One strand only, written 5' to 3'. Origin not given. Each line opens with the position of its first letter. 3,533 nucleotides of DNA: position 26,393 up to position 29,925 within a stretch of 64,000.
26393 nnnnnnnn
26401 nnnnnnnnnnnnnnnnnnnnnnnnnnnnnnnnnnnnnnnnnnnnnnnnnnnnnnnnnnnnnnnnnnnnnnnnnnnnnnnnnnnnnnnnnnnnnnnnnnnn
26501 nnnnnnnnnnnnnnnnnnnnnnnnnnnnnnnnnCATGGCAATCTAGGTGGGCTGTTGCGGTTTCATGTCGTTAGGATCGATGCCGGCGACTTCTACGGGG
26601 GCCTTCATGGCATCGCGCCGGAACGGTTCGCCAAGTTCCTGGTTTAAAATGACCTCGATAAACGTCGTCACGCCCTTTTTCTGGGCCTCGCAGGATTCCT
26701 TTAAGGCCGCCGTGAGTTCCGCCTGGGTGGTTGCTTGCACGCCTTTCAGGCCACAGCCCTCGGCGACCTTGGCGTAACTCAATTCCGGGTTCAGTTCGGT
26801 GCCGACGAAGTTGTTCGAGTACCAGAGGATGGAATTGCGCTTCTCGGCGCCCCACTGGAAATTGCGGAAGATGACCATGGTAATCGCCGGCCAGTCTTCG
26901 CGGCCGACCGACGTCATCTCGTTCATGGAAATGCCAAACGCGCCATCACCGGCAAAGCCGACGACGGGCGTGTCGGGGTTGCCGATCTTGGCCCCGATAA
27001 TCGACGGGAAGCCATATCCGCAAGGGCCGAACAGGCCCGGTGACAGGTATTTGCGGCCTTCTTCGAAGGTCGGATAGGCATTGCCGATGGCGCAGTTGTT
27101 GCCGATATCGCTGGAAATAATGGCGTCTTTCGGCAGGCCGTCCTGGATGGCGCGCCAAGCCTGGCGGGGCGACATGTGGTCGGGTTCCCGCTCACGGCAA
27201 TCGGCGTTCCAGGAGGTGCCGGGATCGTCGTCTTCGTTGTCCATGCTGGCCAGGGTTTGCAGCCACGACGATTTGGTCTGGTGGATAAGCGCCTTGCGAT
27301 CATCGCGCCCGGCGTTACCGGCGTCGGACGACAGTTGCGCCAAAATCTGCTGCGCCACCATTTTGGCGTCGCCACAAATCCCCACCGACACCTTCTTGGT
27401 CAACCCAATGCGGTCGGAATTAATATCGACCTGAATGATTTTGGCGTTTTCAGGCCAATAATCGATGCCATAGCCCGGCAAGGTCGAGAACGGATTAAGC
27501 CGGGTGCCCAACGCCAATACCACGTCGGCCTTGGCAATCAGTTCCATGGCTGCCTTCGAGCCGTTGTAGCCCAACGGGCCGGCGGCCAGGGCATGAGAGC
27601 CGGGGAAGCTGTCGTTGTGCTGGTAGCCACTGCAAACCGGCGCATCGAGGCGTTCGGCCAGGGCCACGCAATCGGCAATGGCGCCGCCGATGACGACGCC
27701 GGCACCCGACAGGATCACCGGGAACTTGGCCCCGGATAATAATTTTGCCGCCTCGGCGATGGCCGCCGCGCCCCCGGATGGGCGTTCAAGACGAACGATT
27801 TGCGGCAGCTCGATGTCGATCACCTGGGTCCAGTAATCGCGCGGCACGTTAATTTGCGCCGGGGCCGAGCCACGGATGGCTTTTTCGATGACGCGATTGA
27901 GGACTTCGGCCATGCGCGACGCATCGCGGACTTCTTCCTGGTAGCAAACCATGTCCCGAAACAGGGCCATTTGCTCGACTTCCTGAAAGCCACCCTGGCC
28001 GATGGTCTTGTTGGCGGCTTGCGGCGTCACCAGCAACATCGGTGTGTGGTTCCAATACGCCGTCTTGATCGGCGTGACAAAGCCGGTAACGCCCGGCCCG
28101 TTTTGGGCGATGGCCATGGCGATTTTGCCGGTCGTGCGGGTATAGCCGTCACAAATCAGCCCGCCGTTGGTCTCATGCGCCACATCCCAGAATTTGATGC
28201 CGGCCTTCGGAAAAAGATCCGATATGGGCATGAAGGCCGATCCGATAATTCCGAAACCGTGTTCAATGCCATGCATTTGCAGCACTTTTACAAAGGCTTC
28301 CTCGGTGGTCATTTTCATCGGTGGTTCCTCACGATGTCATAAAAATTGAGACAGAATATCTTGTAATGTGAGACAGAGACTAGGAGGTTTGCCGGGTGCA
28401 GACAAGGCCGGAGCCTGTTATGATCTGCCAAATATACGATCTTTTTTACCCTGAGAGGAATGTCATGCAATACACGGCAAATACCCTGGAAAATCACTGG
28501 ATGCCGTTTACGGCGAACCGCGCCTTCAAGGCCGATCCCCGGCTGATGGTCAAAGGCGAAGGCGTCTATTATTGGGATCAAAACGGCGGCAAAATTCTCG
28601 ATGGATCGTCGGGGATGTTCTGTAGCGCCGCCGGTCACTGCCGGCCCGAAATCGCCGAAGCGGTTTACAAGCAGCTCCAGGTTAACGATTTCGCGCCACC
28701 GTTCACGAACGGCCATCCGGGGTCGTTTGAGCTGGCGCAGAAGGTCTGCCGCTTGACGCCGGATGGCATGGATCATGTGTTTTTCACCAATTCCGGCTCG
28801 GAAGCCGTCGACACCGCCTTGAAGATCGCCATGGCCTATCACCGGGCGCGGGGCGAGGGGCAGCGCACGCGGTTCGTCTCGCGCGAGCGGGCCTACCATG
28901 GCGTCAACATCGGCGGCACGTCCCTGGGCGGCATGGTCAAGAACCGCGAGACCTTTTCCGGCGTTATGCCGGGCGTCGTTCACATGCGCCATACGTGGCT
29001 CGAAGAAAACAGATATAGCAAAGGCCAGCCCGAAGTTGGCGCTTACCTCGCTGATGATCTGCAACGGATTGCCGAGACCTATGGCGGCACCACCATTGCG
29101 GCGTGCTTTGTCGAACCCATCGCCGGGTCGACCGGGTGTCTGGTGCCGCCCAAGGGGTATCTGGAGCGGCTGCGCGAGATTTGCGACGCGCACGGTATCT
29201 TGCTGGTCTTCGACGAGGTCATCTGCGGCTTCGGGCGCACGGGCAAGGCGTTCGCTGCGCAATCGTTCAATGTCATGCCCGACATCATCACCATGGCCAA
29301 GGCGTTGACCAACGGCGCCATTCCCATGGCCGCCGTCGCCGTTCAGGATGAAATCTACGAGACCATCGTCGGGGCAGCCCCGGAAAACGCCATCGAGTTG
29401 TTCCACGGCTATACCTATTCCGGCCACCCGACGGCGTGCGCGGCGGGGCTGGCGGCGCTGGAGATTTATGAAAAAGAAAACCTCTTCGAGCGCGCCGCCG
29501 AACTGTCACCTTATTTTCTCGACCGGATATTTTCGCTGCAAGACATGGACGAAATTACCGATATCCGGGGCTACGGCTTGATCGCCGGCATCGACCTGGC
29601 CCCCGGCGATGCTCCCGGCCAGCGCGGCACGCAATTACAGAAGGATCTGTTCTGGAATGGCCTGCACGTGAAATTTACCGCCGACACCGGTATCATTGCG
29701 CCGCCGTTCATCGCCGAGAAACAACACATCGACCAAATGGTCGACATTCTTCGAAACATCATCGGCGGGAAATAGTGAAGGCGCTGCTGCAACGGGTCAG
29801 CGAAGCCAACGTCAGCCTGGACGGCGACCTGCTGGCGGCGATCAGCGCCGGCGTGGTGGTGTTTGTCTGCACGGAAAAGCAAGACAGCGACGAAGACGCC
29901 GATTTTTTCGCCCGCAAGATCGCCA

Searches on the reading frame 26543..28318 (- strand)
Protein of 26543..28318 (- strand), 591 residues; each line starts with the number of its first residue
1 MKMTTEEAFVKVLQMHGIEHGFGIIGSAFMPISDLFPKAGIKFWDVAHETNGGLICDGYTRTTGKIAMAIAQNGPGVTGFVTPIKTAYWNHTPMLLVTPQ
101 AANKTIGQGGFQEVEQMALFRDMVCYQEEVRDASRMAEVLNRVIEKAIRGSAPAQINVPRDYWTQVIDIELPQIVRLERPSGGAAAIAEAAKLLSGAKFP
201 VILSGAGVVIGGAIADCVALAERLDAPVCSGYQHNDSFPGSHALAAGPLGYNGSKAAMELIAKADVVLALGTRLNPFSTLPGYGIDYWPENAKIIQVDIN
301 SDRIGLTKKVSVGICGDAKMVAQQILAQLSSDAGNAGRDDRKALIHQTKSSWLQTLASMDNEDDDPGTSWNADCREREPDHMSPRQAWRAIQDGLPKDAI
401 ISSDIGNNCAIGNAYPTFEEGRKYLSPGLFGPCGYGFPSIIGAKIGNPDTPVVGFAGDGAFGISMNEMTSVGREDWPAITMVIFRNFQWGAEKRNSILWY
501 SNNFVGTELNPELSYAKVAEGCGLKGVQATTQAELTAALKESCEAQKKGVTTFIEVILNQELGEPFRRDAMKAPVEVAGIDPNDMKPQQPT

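Call 14: find_encoding_contigs(protein=window:26543-28318:-, flank=10000, max_places=2)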
Protein window:26543-28318:- (591 aa): 4 contigs read that carry it; 2 places shown.
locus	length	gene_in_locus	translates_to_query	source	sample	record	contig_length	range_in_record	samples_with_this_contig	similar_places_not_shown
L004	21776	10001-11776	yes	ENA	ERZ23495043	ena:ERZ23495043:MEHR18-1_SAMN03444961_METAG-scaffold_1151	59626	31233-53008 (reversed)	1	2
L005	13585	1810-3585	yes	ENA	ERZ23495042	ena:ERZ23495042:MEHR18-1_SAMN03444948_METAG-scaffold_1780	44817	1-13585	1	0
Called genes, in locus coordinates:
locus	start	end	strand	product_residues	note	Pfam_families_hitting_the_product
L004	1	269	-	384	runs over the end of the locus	PF02771:Acyl-CoA_dh_N, PF02770:Acyl-CoA_dh_M, PF00441:Acyl-CoA_dh_1, PF08028:Acyl-CoA_dh_2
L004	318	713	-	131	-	-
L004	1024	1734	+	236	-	PF01557:FAA_hydrolase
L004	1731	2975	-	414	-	PF00291:PALP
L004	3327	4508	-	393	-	-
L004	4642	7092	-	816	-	PF00070:Pyr_redox (faint), PF00890:FAD_binding_2 (weak), PF01266:DAO, PF01494:FAD_binding_3 (faint), PF07992:Pyr_redox_2 (faint), PF16350:FAO_M, PF01571:GCV_T, PF08669:GCV_T_C, +1 more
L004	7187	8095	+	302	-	PF00892:EamA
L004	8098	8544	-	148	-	PF02580:Tyr_Deacylase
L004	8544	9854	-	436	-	PF00202:Aminotran_3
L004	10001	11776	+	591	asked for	PF02776:TPP_enzyme_N, PF00205:TPP_enzyme_M, PF02775:TPP_enzyme_C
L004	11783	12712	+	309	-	PF01515:PTA_PTB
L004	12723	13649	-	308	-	PF00126:HTH_1, PF03466:LysR_substrate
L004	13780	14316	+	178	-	PF00578:AhpC-TSA, PF08534:Redoxin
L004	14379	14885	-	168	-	-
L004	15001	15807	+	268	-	PF00106:adh_short, PF13561:adh_short_C2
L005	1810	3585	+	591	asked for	PF02776:TPP_enzyme_N, PF00205:TPP_enzyme_M, PF02775:TPP_enzyme_C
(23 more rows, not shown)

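Call 30: search_protein_families(library=ncbifam, proteins=[window:26543-28318:-], max_evalue=0.00001)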
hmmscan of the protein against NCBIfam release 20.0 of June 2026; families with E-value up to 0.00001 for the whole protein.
window:26543-28318:- (591 aa): 50 families (the best 25 are shown)
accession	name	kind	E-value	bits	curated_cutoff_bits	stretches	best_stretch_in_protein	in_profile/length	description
NF005713.0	PRK07525.1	subfamily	0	1021.9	620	1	1-587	4-591/592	sulfoacetaldehyde acetyltransferase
TIGR03457.1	sulphoacet_xsc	equivalog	4.3e-286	949.9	676.4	1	2-577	1-575/579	sulfoacetaldehyde acetyltransferase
TIGR00118.1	acolac_lg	equivalog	4.1e-87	292.9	538.35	1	3-556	1-532/557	biosynthetic-type acetolactate synthase large subunit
NF004919.0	PRK06276.1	equivalog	1.2e-83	281.4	866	1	3-558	1-538/582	acetolactate synthase large subunit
NF004710.0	PRK06048.1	equivalog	1.8e-83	280.9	976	1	2-554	7-536/561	acetolactate synthase large subunit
NF006122.0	PRK08266.1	subfamily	2.8e-74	250.5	571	2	2-359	3-352/543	hypothetical protein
NF006052.0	PRK08199.1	subfamily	5.2e-73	246.2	539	1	4-561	9-540/559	thiamine pyrophosphate protein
NF005860.0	PRK07789.1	equivalog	1.7e-71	241.3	881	1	2-551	33-573/615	acetolactate synthase large subunit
NF005058.0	PRK06466.1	equivalog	1.9e-71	241.2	951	1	3-560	4-549/574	acetolactate synthase 3 large subunit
NF006016.1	PRK08155.1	equivalog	7.4e-69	232.6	870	1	1-546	1-523/554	acetolactate synthase large subunit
NF006377.0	PRK08611.1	equivalog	1.1e-68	232.3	742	1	2-559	3-530/576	pyruvate oxidase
NF006524.0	PRK08978.1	equivalog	4.6e-66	223.2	738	1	6-547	4-516/548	acetolactate synthase 2 catalytic subunit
NF005712.0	PRK07524.1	subfamily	7.2e-66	222.7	500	1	3-557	3-528/536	5-guanidino-2-oxopentanoate decarboxylase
TIGR02720.1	pyruv_oxi_spxB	equivalog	1.2e-65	222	637.85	1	7-563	3-536/575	pyruvate oxidase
NF005039.0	PRK06456.1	equivalog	1.5e-64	218.5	868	1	9-561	8-547/572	acetolactate synthase large subunit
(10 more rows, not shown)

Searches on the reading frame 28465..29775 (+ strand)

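Call 30: search_protein_families(library=ncbifam, proteins=[window:28465-29775:+], max_evalue=0.00001)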
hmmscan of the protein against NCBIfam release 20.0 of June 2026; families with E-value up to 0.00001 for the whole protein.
window:28465-29775:+ (436 aa): 69 families (the best 25 are shown)
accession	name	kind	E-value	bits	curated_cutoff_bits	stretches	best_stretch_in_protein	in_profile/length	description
NF052567.1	OmAmTferAptACaul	equivalog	1.1e-189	630.6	500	1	8-433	2-428/431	omega-aminotransferase AptA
NF005102.0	PRK06541.1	equivalog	1.6e-116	389.6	574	1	5-433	14-453/460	aspartate aminotransferase family protein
NF005682.0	PRK07480.1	subfamily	3e-115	385.5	510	1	3-432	13-448/459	aminotransferase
NF005683.0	PRK07481.1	subfamily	5.3e-105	352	575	1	8-431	11-445/453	hypothetical protein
NF004767.0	PRK06105.1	subfamily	8e-104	347.7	517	1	11-431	16-445/460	aminotransferase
NF005447.0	PRK07036.1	equivalog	6.2e-102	341.7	618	1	14-433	24-452/468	aminotransferase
TIGR00508.1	bioA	equivalog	3.9e-98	328.8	405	1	12-433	2-418/419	adenosylmethionine--8-amino-7-oxononanoate transaminase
NF005812.0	PRK07678.1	subfamily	1.3e-92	310.8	488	1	22-379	26-381/451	aminotransferase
NF004624.0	PRK05964.1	equivalog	3.6e-87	292.6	494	1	3-432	6-421/427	adenosylmethionine--8-amino-7-oxononanoate transaminase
NF005685.0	PRK07483.1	equivalog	4.5e-86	289.4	485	1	18-433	6-435/444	aspartate aminotransferase family protein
NF005684.0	PRK07482.1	subfamily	2e-85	287.1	687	1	22-431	30-450/464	hypothetical protein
NF004625.0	PRK05965.1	subfamily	1.8e-82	277.5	729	1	24-431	28-443/460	hypothetical protein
NF005375.0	PRK06917.1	equivalog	2.6e-82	276.9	535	1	28-431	18-434/448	aspartate aminotransferase family protein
NF004718.0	PRK06062.1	subfamily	3.6e-79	266.4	472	1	22-431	36-444/454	hypothetical protein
NF005993.0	PRK08117.1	subfamily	2.9e-78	263.4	574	1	22-433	22-427/433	aspartate aminotransferase family protein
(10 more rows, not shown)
